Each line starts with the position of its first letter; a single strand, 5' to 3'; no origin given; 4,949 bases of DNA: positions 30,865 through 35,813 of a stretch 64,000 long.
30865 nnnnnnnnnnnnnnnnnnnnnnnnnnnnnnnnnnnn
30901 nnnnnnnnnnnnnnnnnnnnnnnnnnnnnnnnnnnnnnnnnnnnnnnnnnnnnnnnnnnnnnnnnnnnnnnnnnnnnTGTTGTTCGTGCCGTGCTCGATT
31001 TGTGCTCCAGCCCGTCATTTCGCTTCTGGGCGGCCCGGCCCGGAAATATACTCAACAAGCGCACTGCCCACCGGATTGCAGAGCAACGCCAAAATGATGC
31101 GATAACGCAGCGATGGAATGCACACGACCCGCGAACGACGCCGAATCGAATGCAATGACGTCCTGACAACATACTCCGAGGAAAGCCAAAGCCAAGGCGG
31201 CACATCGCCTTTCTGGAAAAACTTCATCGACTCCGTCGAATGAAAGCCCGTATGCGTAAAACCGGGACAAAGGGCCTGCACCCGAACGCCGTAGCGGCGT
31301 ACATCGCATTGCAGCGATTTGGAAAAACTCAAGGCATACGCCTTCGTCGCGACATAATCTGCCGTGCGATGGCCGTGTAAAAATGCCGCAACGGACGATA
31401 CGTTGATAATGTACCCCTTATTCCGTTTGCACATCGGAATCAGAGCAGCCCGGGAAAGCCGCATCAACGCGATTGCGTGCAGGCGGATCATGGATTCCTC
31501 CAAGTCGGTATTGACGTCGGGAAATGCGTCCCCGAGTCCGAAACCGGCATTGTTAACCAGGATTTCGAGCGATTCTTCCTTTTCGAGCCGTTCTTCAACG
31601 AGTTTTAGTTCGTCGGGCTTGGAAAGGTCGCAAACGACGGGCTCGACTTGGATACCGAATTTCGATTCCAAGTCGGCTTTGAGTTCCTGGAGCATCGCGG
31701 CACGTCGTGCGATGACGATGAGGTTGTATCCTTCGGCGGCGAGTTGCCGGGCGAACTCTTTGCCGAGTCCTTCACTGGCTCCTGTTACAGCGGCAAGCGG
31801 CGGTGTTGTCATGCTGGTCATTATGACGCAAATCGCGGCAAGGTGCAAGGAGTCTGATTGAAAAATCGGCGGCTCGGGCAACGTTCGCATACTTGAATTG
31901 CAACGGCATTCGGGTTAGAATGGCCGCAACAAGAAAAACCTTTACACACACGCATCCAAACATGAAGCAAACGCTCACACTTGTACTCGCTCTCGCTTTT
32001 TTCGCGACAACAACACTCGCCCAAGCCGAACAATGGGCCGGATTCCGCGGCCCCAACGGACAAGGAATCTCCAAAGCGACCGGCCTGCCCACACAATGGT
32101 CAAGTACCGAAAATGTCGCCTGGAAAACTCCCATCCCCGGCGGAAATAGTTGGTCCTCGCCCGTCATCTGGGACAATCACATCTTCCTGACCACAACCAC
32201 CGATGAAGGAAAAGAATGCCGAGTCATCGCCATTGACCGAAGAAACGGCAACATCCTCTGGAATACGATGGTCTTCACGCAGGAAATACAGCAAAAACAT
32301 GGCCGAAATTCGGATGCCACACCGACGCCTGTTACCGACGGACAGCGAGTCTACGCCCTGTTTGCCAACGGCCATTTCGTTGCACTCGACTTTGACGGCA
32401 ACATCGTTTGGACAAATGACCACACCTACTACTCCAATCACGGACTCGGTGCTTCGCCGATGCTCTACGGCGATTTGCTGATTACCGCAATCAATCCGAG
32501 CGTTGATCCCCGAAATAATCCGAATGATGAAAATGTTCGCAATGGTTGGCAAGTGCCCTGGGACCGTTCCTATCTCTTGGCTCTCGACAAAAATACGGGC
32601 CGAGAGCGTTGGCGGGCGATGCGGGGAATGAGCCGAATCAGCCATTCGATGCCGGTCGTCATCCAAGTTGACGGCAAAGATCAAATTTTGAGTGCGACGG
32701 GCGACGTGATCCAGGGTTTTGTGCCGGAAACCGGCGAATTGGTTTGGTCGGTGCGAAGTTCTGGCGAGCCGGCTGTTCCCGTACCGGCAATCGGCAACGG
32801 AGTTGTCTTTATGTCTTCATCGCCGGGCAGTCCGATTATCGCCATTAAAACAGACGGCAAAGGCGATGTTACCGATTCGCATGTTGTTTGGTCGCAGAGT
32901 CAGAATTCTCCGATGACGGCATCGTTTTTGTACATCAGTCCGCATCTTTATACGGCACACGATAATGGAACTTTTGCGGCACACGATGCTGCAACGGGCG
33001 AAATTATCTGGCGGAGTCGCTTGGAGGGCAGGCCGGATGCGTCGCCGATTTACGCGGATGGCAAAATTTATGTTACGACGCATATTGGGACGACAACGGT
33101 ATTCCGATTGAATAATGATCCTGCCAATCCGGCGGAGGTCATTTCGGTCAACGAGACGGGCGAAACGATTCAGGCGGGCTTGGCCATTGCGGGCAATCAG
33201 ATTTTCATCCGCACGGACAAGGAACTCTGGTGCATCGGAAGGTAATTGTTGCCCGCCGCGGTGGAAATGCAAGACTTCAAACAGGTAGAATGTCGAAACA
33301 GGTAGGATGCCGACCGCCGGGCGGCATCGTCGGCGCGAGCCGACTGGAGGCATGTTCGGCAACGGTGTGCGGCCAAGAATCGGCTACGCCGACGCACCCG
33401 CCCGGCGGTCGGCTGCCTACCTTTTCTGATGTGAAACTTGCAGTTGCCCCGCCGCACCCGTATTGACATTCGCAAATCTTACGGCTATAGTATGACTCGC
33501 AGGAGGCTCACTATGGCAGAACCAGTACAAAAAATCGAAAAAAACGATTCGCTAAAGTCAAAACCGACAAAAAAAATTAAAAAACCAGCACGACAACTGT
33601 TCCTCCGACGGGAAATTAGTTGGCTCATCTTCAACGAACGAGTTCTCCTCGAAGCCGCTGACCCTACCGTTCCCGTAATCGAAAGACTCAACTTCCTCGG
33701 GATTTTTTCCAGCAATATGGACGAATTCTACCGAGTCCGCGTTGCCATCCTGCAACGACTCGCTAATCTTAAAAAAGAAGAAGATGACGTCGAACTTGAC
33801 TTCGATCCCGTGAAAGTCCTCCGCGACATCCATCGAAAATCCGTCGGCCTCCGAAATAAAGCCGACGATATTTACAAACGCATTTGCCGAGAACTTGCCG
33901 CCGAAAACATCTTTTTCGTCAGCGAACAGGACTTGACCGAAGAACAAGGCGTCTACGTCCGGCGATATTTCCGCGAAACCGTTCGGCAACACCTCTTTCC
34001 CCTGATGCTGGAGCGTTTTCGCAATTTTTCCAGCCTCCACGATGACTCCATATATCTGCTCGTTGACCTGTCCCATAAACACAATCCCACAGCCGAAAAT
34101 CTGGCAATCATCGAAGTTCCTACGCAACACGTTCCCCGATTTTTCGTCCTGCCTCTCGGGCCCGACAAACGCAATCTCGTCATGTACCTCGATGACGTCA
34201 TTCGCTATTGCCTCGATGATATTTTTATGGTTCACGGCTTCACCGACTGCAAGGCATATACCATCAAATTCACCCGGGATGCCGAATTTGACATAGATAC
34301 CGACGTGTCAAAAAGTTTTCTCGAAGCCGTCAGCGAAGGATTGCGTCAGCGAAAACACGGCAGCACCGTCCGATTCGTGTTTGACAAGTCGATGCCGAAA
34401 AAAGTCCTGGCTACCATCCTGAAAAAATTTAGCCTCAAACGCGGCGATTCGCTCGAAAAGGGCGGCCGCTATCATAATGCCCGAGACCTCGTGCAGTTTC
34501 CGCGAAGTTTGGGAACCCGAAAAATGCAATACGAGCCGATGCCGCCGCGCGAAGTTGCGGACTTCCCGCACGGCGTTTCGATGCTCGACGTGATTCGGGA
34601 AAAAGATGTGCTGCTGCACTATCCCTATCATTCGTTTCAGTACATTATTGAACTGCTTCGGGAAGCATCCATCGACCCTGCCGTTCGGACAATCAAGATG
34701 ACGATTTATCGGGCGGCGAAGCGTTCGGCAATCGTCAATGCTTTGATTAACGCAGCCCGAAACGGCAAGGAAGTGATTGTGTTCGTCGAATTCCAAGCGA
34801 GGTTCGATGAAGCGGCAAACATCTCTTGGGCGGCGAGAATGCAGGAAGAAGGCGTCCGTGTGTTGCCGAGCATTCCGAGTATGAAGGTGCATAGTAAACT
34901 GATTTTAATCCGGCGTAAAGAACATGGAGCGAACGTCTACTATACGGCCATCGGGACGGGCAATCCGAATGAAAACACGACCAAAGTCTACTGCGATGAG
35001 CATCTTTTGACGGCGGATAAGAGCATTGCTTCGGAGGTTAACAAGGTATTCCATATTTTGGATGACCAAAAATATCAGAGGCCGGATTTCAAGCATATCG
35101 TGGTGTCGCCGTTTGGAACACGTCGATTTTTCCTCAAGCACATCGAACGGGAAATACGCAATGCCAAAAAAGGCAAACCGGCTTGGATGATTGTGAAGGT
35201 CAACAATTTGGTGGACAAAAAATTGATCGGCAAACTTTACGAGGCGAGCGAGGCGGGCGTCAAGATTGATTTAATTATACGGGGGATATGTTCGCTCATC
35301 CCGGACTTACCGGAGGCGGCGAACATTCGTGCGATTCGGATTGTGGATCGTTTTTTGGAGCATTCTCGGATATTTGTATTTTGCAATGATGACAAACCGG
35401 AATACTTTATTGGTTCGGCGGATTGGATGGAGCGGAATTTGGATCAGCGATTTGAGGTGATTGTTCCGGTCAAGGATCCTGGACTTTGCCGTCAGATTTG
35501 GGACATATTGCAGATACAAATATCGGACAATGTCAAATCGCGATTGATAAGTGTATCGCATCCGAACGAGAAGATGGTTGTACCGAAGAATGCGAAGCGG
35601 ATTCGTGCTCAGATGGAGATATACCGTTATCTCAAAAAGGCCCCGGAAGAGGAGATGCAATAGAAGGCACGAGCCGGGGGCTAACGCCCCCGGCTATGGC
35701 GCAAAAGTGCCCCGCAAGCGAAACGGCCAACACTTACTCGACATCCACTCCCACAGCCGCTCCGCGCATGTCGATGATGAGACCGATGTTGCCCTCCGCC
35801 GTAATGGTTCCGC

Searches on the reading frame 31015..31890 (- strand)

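Call 9: search_protein_families(library=pfam, proteins=[window:31015-31890:-], max_evalue=0.001)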
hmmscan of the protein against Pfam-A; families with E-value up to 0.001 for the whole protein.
window:31015-31890:- (291 aa): 3 families
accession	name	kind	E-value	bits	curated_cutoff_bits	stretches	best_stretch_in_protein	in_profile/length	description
PF00106.31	adh_short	-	1.8e-41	142.2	26.6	1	33-218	3-188/195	short chain dehydrogenase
PF13561.12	adh_short_C2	-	5.3e-26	92.1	27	1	37-218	1-182/236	Enoyl-(Acyl carrier protein) reductase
PF08659.16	KR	-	5.6e-12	46.4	22.6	1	35-191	5-161/180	KR domain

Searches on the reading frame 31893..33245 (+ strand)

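Call 9: search_protein_families(library=pfam, proteins=[window:31893-33245:+], max_evalue=0.001)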
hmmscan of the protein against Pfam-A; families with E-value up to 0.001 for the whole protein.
window:31893-33245:+ (450 aa): 4 families
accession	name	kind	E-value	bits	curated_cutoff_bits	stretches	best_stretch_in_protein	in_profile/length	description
PF13360.13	PQQ_2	-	1.2e-26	94.3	27.6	3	329-406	13-88/233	Outer membrane protein assembly factor BamB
PF13570.13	Beta-prop_ACSF4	-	2.3e-11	44.1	133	1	228-400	73-237/329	Beta-alanine-activating enzyme, beta-propeller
PF01011.28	PQQ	-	7.3e-08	32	26.7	0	353-386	61-585/595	Glucose/ethanol/alcohol dehydrogenase, beta-propeller domain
PF25293.1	Beta-prop_EMC1_N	-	2.9e-05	24.3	34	0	349-398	31-82/219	EMC1 N-terminal beta-propeller domain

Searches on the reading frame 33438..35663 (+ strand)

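Call 9: search_protein_families(library=pfam, proteins=[window:33438-35663:+], max_evalue=0.001)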
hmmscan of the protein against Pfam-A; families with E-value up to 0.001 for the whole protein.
window:33438-35663:+ (741 aa): 6 families
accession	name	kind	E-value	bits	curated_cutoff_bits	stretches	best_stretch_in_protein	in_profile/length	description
PF17941.7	PP_kinase_C_1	-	3.8e-64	215.7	25.7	1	382-545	2-165/167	Polyphosphate kinase C-terminal domain 1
PF13090.12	PP_kinase_C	-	5.4e-60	202.2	25.8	1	555-725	2-172/172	Polyphosphate kinase C-terminal domain 2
PF02503.22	PP_kinase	-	5.4e-47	160.3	31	1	170-354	2-183/183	Polyphosphate kinase middle domain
PF13089.11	PP_kinase_N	-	1e-29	103.4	23.8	1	55-161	1-107/107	Polyphosphate kinase N-terminal domain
PF13091.12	PLDc_2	-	7.8e-16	58.6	27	2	411-539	4-129/132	PLD-like domain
PF09565.16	RE_NgoFVII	-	0.00014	21.7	23.8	0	629-688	81-142/162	NgoFVII restriction endonuclease N-terminal PLD domain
